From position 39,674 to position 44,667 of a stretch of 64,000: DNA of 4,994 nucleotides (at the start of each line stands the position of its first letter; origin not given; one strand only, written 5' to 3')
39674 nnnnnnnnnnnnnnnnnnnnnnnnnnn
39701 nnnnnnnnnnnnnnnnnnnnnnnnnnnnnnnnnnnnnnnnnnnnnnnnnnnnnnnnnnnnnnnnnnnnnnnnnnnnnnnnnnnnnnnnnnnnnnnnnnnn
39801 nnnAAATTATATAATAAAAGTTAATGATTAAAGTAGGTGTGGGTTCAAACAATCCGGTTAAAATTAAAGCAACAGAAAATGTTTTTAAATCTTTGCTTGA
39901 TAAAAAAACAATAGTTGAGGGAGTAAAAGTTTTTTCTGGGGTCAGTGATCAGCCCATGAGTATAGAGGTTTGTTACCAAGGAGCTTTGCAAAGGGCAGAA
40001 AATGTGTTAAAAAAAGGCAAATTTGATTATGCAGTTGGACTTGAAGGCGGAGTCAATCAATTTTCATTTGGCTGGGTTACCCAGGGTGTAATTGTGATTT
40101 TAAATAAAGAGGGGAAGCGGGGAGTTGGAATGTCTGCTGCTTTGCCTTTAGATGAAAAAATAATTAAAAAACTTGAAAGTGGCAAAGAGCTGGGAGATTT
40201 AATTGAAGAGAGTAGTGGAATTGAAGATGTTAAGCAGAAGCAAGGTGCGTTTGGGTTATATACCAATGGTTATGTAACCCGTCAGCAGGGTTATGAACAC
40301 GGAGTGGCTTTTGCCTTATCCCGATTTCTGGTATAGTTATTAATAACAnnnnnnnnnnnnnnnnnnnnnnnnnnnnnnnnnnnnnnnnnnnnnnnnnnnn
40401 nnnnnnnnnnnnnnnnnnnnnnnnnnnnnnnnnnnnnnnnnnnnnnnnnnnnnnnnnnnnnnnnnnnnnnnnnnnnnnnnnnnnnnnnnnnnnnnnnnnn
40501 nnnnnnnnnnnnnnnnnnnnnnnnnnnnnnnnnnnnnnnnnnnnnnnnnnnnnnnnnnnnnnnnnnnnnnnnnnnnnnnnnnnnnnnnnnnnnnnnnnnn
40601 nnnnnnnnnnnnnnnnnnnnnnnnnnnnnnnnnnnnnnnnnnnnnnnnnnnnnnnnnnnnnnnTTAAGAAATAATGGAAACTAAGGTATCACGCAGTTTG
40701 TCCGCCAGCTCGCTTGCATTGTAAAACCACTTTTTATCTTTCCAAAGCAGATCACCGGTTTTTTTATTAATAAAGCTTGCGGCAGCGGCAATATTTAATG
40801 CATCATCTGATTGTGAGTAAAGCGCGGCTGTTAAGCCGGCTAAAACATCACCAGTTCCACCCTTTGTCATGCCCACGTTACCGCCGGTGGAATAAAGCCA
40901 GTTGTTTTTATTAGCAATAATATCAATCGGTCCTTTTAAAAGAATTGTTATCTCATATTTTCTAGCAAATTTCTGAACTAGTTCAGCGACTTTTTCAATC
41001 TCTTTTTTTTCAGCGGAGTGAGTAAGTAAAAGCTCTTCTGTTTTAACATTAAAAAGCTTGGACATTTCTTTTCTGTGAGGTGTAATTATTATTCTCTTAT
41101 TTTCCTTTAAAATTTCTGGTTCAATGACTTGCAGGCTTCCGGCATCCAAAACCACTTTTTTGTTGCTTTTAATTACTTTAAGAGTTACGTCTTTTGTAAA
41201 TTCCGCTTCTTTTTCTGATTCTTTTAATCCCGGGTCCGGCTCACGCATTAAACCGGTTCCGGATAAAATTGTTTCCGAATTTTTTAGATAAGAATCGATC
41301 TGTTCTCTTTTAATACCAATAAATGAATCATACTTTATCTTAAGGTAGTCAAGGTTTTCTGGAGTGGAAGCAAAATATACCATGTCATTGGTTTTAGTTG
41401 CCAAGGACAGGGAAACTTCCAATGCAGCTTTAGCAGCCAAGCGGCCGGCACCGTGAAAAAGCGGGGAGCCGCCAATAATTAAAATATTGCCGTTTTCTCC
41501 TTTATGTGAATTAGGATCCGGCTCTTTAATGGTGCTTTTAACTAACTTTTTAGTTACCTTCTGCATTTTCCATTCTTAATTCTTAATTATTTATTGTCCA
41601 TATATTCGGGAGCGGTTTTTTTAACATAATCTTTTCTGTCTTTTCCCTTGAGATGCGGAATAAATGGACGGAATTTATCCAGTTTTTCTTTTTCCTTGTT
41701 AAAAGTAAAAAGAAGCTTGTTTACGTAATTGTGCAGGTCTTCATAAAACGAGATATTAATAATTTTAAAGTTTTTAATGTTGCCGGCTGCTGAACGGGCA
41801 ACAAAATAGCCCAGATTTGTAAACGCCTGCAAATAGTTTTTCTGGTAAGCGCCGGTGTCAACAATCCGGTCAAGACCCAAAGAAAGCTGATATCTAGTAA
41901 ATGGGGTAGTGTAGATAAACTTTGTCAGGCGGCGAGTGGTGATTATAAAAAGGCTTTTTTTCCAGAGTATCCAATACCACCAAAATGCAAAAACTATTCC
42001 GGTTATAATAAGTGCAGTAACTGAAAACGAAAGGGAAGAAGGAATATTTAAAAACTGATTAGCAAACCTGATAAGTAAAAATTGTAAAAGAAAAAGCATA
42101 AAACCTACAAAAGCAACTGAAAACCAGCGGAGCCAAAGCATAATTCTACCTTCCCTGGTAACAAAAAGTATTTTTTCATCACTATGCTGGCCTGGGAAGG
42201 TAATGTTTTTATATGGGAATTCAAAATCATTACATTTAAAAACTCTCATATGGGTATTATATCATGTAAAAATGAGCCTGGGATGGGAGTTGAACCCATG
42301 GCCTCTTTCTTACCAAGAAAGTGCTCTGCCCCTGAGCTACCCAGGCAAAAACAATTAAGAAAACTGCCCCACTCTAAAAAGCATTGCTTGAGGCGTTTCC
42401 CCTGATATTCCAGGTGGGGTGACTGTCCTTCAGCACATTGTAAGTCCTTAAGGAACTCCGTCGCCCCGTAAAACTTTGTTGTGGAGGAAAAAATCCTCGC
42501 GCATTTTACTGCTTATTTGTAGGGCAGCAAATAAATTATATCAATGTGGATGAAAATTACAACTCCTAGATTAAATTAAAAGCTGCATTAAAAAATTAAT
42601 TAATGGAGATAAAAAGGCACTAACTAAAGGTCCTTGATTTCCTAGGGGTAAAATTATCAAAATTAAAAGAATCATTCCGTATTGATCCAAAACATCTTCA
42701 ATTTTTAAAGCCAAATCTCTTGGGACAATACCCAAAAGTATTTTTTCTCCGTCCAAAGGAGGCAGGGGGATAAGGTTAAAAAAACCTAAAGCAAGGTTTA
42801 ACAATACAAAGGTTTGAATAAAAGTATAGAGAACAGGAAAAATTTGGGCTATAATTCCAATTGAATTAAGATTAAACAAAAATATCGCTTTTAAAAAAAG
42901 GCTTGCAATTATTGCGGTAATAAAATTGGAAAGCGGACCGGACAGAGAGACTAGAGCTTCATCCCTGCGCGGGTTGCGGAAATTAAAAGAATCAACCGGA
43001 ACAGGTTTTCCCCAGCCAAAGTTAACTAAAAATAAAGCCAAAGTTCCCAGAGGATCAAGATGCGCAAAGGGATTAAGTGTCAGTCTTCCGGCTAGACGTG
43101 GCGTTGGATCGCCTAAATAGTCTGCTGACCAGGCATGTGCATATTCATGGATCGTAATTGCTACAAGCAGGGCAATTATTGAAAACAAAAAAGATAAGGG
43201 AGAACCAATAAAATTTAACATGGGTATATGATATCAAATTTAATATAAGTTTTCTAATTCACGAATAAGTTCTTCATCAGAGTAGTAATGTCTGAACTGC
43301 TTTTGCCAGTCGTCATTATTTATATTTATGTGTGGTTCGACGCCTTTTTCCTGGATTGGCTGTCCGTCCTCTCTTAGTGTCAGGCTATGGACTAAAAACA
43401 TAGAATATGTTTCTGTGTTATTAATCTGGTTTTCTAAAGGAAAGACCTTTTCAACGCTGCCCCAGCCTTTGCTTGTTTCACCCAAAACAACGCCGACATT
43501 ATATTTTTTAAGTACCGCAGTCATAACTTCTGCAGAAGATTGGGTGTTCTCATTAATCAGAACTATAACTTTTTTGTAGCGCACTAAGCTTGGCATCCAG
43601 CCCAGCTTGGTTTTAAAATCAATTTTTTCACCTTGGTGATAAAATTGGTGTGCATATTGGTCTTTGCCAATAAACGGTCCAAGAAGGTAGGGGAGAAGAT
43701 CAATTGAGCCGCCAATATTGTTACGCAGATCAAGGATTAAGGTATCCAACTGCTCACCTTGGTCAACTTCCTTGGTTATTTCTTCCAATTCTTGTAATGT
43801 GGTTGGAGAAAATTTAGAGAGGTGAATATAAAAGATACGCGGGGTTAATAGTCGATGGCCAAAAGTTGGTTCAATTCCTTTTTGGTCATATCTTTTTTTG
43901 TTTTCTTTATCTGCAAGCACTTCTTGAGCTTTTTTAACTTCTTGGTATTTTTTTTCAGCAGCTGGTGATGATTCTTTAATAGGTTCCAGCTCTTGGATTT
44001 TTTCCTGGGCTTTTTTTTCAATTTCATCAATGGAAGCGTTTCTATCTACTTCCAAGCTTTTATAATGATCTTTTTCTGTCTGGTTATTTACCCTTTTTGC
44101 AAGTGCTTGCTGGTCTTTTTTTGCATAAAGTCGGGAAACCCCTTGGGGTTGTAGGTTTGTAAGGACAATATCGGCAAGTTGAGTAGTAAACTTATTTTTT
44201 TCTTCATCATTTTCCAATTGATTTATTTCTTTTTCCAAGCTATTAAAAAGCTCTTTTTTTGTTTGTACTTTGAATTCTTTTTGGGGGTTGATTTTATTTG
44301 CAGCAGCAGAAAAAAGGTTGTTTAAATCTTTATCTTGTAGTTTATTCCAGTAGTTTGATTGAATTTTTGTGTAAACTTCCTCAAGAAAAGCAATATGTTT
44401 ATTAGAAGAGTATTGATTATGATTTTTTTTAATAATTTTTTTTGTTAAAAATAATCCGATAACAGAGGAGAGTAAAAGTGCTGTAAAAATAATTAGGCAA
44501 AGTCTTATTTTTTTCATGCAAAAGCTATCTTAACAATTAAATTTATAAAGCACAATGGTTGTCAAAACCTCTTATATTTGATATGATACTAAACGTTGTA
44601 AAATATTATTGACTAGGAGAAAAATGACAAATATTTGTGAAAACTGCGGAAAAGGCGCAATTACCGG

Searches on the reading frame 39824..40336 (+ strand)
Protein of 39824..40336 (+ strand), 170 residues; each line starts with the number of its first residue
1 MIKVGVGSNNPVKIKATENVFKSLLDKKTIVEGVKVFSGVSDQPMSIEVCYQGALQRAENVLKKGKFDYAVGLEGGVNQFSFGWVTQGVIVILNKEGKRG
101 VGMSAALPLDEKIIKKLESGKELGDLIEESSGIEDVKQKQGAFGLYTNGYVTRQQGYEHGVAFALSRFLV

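Call 83: search_protein_families(library=pfam, proteins=[window:39824-40336:+], max_evalue=0.001)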
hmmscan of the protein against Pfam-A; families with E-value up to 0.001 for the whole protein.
window:39824-40336:+ (170 aa): 1 family
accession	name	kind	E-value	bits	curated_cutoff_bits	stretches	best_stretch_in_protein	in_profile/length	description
PF01931.24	NTPase_I-T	-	9.2e-52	175.6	25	1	7-169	1-162/162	Protein of unknown function DUF84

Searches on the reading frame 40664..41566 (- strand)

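Call 9: search_protein_families(library=pfam, proteins=[window:40664-41566:-], max_evalue=0.001)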
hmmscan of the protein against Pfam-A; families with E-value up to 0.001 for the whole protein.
window:40664-41566:- (300 aa): 2 families
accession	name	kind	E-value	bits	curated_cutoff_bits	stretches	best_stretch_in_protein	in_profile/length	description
PF01256.23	Carb_kinase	-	1.4e-35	123.4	27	1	29-291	2-240/242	NAD(P)H-hydrate dehydratase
PF02110.20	HK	-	2.3e-06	27.6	27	1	151-273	101-221/247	Hydroxyethylthiazole kinase family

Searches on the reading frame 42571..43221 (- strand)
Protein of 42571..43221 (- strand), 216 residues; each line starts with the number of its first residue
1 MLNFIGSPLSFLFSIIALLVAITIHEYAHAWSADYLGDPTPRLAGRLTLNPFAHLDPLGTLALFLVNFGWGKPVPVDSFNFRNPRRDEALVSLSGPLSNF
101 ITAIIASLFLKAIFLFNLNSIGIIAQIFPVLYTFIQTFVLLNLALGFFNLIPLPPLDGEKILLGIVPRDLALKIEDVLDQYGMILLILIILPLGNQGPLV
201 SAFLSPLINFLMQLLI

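Call 9: search_protein_families(library=pfam, proteins=[window:42571-43221:-], max_evalue=0.001)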
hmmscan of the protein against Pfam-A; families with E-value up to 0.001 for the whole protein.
window:42571-43221:- (216 aa): 1 family
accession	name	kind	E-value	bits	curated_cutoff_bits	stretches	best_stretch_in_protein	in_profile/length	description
PF02163.28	Peptidase_M50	-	5.8e-16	59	27.2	1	15-188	3-220/221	Peptidase family M50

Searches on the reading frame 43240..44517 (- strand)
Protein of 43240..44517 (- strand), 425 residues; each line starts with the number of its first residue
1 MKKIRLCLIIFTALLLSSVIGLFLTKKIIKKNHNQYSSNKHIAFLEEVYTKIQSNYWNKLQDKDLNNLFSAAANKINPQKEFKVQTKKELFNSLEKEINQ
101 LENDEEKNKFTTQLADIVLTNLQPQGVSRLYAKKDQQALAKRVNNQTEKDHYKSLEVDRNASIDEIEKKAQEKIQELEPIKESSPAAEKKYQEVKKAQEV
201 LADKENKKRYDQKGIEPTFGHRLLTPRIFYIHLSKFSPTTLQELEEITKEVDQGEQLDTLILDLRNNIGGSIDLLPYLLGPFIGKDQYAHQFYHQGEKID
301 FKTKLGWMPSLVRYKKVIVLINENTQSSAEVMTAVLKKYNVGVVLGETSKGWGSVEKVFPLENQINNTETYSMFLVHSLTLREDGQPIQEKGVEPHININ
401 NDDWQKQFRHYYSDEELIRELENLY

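Call 9: search_protein_families(library=pfam, proteins=[window:43240-44517:-], max_evalue=0.001)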
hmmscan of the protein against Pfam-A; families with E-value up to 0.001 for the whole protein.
window:43240-44517:- (425 aa): 2 families
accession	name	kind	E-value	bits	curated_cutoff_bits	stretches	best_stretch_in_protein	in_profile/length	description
PF03572.23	Peptidase_S41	-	1.3e-27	96.8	24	1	228-398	2-164/165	Peptidase family S41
PF00226.36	DnaJ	-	5.1e-11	42.9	27.8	1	150-211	1-63/63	DnaJ domain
